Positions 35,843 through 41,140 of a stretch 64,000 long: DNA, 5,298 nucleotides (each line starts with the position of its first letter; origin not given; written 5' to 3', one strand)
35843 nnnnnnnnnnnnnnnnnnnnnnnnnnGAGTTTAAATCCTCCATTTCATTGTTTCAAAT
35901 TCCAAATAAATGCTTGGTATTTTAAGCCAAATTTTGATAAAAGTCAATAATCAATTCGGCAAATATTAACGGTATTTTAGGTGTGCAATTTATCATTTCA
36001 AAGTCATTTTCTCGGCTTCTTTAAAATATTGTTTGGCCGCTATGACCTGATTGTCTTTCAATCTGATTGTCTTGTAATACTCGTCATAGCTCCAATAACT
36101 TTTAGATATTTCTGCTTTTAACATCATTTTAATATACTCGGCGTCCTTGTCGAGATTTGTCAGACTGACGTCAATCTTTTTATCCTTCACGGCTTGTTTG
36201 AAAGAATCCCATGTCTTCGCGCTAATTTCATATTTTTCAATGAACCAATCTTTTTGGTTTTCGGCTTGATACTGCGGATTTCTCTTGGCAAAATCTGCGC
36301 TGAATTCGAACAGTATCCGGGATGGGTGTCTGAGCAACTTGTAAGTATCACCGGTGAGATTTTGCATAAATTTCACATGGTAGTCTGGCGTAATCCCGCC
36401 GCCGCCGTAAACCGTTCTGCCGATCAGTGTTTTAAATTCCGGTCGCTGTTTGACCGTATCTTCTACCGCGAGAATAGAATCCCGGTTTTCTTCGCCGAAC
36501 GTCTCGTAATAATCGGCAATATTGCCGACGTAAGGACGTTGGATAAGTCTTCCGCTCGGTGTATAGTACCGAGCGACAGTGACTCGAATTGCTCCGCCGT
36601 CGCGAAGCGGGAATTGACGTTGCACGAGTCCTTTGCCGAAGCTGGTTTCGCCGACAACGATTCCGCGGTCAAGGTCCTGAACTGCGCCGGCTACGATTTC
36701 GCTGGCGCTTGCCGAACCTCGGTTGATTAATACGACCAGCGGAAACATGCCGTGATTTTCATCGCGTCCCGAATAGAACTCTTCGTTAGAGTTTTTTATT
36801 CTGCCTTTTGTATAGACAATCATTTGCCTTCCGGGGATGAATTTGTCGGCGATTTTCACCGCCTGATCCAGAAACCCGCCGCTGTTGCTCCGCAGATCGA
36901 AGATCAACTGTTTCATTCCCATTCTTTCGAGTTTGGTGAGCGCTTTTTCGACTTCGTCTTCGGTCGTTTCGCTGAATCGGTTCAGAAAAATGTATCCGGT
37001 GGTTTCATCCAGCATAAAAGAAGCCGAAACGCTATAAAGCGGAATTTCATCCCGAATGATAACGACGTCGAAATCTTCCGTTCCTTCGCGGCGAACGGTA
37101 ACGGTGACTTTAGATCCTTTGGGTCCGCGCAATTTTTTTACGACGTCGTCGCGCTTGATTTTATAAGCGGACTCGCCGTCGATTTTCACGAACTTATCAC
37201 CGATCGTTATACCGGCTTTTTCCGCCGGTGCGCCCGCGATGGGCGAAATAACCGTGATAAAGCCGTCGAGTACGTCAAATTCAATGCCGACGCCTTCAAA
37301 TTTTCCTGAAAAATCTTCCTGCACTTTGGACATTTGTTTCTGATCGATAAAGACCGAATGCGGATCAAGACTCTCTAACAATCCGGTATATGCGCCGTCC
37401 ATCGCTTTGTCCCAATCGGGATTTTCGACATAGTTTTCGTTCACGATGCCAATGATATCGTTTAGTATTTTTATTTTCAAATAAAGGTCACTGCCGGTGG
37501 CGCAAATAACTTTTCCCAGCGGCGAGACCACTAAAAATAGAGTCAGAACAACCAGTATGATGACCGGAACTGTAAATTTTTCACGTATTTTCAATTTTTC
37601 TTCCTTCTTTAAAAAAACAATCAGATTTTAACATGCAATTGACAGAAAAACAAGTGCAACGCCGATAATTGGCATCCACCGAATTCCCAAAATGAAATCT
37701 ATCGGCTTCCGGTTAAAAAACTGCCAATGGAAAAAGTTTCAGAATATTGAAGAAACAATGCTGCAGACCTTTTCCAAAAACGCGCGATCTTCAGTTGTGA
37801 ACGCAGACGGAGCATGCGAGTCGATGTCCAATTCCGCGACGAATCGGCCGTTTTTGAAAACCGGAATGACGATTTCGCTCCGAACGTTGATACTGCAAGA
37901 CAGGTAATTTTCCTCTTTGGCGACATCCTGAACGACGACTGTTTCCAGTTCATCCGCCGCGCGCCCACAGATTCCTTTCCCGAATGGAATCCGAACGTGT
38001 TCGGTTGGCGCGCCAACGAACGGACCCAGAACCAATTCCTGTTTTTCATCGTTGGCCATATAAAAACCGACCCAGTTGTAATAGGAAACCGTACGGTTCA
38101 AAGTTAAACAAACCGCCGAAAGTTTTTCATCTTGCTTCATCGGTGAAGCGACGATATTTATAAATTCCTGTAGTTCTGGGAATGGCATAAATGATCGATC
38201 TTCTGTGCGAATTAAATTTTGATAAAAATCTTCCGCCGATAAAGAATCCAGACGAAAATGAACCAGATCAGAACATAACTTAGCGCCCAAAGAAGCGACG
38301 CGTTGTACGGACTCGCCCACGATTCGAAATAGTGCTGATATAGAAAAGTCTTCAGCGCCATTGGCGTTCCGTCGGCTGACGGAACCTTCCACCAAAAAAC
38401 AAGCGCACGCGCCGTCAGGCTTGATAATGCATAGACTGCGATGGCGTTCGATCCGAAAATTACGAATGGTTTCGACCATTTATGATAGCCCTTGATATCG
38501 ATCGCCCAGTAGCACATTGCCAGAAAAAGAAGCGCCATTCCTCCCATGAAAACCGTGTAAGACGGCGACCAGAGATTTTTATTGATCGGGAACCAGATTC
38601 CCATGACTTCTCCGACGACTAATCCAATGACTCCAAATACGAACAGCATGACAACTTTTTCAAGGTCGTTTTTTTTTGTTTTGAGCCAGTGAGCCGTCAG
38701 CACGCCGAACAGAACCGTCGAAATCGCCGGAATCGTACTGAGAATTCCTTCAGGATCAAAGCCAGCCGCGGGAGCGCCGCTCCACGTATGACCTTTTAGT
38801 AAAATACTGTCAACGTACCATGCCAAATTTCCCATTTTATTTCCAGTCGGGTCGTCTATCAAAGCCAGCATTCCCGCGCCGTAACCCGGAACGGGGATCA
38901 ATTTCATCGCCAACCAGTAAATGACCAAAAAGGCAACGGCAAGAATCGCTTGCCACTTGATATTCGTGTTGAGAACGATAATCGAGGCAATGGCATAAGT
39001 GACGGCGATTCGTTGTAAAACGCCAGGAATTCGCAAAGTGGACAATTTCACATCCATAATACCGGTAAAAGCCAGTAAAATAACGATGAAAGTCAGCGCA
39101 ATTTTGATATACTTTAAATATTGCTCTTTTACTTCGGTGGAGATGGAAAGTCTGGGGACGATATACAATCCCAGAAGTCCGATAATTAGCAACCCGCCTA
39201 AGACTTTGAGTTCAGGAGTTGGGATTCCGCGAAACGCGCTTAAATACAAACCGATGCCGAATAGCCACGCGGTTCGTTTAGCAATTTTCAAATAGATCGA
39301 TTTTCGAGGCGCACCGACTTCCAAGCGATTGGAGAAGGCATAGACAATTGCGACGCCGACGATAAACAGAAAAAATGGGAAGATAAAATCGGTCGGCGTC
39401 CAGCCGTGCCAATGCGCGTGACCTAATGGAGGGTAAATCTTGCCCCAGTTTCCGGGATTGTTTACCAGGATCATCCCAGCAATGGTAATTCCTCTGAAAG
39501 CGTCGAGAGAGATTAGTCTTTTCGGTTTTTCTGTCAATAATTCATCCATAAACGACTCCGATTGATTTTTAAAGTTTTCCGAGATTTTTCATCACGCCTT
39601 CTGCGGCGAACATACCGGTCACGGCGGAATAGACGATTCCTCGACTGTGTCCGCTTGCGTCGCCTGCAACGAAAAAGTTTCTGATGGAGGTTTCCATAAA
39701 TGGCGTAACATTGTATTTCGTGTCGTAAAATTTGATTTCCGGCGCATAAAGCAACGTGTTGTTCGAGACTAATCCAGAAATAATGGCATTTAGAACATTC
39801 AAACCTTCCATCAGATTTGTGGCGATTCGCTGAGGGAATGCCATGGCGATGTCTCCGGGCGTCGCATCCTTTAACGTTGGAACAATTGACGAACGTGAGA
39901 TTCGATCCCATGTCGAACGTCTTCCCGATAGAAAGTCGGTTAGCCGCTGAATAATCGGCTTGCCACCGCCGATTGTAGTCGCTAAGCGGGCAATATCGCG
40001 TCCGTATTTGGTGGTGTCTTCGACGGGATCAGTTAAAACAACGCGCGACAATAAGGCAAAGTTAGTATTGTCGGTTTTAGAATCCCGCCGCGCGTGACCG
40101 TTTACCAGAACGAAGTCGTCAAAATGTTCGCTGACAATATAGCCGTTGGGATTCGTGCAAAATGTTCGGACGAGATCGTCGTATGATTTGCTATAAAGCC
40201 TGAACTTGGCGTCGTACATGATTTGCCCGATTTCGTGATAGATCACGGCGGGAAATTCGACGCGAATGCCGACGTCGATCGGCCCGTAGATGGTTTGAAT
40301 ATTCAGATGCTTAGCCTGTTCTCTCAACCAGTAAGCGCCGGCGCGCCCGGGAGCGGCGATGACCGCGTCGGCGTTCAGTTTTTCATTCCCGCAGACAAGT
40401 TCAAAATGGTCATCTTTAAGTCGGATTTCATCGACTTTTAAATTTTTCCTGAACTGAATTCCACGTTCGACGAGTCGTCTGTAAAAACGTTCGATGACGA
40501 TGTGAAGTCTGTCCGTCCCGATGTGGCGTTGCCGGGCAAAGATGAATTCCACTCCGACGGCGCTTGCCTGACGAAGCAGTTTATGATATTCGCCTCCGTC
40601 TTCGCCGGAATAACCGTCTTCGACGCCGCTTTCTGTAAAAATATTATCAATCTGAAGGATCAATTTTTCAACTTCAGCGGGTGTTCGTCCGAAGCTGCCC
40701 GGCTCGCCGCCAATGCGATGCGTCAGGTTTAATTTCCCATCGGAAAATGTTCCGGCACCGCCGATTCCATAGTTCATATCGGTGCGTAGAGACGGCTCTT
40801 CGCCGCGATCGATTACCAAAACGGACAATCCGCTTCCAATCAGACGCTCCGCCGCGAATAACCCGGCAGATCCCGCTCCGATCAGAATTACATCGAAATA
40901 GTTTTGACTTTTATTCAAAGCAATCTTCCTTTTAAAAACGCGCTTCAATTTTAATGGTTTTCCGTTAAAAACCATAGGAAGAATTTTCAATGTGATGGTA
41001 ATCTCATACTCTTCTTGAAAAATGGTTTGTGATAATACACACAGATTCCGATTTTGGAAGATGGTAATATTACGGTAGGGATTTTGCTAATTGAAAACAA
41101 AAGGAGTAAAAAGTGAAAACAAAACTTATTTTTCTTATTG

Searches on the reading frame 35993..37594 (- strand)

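Call 59: search_protein_families(library=pfam, proteins=[window:35993-37594:-], max_evalue=0.001)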
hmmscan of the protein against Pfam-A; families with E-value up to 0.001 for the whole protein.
window:35993-37594:- (533 aa): 5 families
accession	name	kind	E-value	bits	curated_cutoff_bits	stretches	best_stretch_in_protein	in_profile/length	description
PF03572.23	Peptidase_S41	-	1.4e-52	178.1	24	1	199-354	2-157/165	Peptidase family S41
PF17820.7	PDZ_6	-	1.6e-11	44.2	27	1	115-169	2-54/54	PDZ domain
PF00595.29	PDZ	-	3.9e-09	37.2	23.2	1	101-167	11-80/81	PDZ domain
PF13180.12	PDZ_2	-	1.7e-08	35.1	27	1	102-173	3-73/80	PDZ domain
PF22694.1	CtpB_N-like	-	7.1e-05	23.6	27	1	45-86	42-84/85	Activating protease CtpB N-terminal domain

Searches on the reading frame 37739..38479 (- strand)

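Call 59: search_protein_families(library=pfam, proteins=[window:37739-38479:-], max_evalue=0.001)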
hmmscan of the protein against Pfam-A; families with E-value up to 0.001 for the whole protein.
window:37739-38479:- (246 aa): 2 families
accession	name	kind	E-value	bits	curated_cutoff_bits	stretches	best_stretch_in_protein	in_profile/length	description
PF13185.12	GAF_2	-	4.9e-10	40.2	28.6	1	137-244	22-133/136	GAF domain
PF01590.32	GAF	-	1.9e-09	38.6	22.4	1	149-243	35-130/133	GAF domain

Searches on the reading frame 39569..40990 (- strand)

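Call 59: search_protein_families(library=pfam, proteins=[window:39569-40990:-], max_evalue=0.001)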
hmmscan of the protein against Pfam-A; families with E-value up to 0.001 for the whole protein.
window:39569-40990:- (473 aa): 9 families
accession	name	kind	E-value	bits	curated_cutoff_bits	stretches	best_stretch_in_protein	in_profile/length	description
PF21688.3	FAD-depend_C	-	8.7e-13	49.4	27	1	239-418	3-194/197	FAD-dependent protein, C-terminal domain-like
PF07992.20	Pyr_redox_2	-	2.8e-10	40.5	26.1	0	32-86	1-56/291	Pyridine nucleotide-disulphide oxidoreductase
PF03486.20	HI0933_like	-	4.1e-09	36.7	50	1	33-72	2-41/244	HI0933-like protein Rossmann domain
PF01266.30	DAO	-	1e-07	32.3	27.9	1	33-67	1-35/353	FAD dependent oxidoreductase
PF05834.18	Lycopene_cycl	-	6.7e-07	29.2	23.4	0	33-66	1-36/380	Lycopene cyclase protein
PF00890.30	FAD_binding_2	-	3.7e-06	26.8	20.4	1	33-70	1-38/414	FAD binding domain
PF13738.12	Pyr_redox_3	-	1.5e-05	24.8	30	0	168-216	85-134/305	Pyridine nucleotide-disulphide oxidoreductase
PF13450.12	NAD_binding_8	-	0.00024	21.7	21.9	1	37-70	2-35/68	NAD(P)-binding Rossmann-like domain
PF01134.28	GIDA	-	0.00087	18.9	22.1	0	33-61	1-29/391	Glucose inhibited division protein A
